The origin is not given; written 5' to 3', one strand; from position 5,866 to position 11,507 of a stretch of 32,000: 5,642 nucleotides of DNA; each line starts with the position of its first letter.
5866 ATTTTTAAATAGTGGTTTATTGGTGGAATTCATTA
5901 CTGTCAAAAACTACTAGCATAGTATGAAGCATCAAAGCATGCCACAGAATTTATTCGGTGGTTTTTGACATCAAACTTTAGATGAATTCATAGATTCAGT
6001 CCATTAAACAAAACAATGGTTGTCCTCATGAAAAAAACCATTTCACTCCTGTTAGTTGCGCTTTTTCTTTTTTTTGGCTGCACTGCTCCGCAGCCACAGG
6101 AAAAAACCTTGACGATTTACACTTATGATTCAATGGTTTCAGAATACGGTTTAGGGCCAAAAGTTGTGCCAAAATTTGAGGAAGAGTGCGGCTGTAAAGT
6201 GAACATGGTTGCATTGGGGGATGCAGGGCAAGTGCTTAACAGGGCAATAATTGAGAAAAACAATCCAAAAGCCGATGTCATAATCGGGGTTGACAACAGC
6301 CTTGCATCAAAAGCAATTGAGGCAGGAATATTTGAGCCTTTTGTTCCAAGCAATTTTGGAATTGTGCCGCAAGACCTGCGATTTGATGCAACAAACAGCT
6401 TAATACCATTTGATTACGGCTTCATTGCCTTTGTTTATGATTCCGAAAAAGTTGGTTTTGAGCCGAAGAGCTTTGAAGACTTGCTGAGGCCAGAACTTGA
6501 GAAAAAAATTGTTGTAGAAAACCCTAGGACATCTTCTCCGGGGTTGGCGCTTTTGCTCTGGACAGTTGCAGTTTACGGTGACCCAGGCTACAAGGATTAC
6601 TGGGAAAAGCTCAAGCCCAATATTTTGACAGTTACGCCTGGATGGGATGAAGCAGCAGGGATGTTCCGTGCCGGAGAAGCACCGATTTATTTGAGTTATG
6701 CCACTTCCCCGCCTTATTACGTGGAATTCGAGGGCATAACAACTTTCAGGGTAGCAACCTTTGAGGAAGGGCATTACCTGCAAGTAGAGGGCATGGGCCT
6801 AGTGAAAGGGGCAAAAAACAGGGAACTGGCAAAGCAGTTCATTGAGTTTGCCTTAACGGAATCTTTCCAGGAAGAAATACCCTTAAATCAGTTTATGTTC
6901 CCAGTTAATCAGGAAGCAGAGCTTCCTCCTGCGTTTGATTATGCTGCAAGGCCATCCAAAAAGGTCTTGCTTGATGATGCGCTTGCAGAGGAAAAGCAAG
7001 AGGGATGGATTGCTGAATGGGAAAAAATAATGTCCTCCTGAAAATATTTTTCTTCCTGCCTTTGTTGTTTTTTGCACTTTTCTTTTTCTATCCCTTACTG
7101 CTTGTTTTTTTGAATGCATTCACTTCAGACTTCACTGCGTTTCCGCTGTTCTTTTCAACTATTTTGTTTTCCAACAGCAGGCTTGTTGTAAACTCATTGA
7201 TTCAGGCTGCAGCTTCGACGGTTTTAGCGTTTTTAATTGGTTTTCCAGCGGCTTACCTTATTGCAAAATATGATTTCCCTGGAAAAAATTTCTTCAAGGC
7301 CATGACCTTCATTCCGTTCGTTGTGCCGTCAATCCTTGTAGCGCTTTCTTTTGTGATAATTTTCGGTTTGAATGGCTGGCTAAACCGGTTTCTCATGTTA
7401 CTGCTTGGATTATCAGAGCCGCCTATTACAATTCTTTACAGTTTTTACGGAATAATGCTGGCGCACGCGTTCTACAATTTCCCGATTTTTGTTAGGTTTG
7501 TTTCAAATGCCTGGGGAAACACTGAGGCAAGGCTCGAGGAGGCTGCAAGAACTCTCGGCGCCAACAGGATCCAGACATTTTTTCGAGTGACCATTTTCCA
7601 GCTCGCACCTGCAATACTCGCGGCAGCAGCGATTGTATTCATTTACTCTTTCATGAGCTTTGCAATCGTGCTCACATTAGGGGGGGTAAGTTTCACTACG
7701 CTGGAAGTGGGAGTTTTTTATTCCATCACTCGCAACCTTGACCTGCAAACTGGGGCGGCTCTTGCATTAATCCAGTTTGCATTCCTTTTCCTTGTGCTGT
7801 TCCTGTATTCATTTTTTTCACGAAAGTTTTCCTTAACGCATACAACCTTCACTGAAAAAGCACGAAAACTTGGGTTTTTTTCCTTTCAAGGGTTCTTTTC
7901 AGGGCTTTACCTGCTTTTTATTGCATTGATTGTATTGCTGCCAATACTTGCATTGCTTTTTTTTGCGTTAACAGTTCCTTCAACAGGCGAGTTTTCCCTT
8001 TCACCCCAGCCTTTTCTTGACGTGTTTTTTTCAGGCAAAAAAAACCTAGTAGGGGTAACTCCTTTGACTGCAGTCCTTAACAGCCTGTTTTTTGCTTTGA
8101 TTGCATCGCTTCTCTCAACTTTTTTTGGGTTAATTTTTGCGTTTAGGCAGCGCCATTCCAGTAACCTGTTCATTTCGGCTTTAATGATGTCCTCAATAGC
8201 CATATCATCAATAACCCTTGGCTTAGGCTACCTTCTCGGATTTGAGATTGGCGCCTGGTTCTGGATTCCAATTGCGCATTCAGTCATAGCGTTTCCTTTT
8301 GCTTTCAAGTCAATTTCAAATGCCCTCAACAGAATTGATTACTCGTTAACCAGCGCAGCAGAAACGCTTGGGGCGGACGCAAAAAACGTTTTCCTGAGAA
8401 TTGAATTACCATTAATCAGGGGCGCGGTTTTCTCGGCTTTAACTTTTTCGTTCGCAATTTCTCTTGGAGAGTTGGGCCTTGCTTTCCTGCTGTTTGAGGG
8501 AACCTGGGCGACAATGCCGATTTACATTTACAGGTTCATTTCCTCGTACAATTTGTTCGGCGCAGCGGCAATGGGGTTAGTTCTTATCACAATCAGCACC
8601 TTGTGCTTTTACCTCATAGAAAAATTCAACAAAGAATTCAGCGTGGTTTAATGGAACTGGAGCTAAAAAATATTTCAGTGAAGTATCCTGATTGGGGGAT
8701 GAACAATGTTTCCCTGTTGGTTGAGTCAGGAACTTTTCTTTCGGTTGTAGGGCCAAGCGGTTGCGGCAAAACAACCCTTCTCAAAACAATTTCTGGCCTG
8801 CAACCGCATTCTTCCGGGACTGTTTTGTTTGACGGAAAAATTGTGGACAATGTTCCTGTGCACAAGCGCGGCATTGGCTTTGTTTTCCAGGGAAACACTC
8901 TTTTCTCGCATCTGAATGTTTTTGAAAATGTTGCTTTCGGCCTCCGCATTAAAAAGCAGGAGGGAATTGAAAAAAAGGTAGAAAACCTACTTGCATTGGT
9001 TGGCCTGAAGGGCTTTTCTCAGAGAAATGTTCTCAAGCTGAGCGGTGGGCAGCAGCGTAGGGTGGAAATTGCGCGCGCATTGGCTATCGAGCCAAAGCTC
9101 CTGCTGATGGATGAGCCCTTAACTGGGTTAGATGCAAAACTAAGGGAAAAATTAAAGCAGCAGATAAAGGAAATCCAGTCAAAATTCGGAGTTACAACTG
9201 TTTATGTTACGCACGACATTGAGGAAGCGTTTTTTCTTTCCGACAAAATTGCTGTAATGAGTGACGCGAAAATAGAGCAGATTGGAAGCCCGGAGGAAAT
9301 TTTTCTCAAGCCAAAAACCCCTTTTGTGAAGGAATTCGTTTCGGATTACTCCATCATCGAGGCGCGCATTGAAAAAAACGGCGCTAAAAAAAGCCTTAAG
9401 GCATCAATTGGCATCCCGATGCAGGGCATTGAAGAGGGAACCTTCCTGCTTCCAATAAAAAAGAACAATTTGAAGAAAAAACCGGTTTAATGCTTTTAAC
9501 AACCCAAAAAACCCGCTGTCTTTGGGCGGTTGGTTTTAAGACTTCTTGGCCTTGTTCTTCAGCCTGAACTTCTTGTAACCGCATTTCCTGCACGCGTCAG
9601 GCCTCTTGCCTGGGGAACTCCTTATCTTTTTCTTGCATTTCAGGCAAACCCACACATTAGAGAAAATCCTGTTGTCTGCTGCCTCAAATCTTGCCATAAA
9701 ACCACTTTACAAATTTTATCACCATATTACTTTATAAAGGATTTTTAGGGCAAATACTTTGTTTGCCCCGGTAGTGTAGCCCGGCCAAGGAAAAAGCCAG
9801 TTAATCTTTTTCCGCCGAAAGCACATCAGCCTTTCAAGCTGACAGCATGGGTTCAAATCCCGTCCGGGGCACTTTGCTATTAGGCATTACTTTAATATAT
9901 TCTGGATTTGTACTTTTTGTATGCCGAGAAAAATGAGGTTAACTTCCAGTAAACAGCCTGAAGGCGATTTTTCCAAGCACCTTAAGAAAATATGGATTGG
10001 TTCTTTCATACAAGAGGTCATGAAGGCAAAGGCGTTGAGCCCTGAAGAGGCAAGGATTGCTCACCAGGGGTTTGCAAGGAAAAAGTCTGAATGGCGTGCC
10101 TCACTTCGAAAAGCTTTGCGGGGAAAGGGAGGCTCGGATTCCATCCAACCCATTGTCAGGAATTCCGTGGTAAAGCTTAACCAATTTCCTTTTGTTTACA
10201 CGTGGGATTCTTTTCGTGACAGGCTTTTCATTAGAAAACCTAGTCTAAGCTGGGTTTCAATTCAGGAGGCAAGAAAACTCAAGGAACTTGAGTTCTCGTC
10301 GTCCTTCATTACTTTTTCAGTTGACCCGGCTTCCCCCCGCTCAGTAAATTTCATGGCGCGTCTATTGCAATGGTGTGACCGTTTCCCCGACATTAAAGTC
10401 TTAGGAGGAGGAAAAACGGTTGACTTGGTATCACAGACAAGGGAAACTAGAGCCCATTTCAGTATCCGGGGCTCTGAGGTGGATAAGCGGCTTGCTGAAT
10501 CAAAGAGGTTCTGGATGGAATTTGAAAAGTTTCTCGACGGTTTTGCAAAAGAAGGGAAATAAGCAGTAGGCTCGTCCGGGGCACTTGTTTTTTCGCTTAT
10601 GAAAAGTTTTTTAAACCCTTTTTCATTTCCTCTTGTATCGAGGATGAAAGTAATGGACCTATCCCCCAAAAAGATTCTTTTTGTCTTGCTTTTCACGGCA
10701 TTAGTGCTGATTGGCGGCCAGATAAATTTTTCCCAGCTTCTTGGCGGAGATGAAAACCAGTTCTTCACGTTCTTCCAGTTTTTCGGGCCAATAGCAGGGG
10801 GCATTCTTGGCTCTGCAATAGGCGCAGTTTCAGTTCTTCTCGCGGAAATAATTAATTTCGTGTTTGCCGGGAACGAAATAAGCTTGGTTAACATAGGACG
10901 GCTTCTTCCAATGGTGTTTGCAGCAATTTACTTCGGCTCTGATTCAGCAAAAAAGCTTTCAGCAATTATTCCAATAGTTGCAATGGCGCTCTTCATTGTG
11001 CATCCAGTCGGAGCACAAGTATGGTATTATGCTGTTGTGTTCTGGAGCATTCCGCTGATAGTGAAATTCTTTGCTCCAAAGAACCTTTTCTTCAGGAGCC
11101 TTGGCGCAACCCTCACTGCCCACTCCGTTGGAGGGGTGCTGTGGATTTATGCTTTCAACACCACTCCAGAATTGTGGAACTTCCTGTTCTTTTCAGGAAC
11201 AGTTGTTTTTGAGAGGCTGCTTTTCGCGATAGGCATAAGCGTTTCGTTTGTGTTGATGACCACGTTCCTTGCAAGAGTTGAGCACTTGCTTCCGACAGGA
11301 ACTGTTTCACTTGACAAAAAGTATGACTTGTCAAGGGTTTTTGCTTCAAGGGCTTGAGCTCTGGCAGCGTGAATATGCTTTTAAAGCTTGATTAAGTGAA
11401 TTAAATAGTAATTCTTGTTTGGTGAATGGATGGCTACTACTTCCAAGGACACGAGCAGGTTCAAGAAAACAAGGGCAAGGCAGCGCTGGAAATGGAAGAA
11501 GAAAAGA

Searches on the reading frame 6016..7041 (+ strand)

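Call 9: search_protein_families(library=pfam, proteins=[window:6016-7041:+])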
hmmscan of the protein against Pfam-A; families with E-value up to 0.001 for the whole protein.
window:6016-7041:+ (341 aa): 4 families
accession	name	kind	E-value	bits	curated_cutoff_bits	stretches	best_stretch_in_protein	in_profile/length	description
PF13343.11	SBP_bac_6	-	1.8e-31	109.9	24.6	1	83-309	1-231/245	Bacterial extracellular solute-binding protein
PF01547.30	SBP_bac_1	-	3.2e-23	83.6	26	1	49-285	12-306/307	Bacterial extracellular solute-binding protein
PF13416.11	SBP_bac_8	-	5.4e-20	72.8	27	1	50-307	2-271/279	Bacterial extracellular solute-binding protein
PF13531.11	SBP_bac_11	-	1.9e-13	51.2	25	1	50-285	16-218/227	Bacterial extracellular solute-binding protein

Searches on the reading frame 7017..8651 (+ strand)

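Call 9: search_protein_families(library=pfam, proteins=[window:7017-8651:+])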
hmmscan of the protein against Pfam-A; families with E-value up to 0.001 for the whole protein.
window:7017-8651:+ (544 aa): 1 family
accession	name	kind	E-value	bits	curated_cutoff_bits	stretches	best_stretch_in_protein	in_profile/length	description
PF00528.27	BPD_transp_1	-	4.6e-18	66.1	26.4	2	75-271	1-182/184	Binding-protein-dependent transport system inner membrane component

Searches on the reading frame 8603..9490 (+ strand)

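Call 55: search_protein_families(library=pfam, proteins=[window:8603-9490:+], max_evalue=0.001)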
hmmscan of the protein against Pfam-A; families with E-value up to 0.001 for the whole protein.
window:8603-9490:+ (295 aa): 4 families
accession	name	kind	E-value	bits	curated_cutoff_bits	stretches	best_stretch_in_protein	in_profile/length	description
PF00005.33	ABC_tran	-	5e-35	121.5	25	1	34-173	2-136/137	ABC transporter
PF13304.12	AAA_21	-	3.9e-07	30.9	27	0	47-82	3-41/304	AAA domain, putative AbiEii toxin, Type IV TA system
PF02463.25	SMC_N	-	3.7e-05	23.7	40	0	110-199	107-196/220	RecF/RecN/SMC N terminal domain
PF13401.12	AAA_22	-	0.00094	19.9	27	0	42-69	4-31/130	AAA domain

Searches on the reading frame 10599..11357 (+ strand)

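Call 55: search_protein_families(library=pfam, proteins=[window:10599-11357:+], max_evalue=0.001)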
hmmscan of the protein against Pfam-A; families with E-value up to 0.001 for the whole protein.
window:10599-11357:+ (252 aa): 1 family
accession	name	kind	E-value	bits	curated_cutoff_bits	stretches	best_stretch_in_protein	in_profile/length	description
PF12822.12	ECF_trnsprt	-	0.00019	21.9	30.7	1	28-173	5-151/169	ECF transporter, substrate-specific component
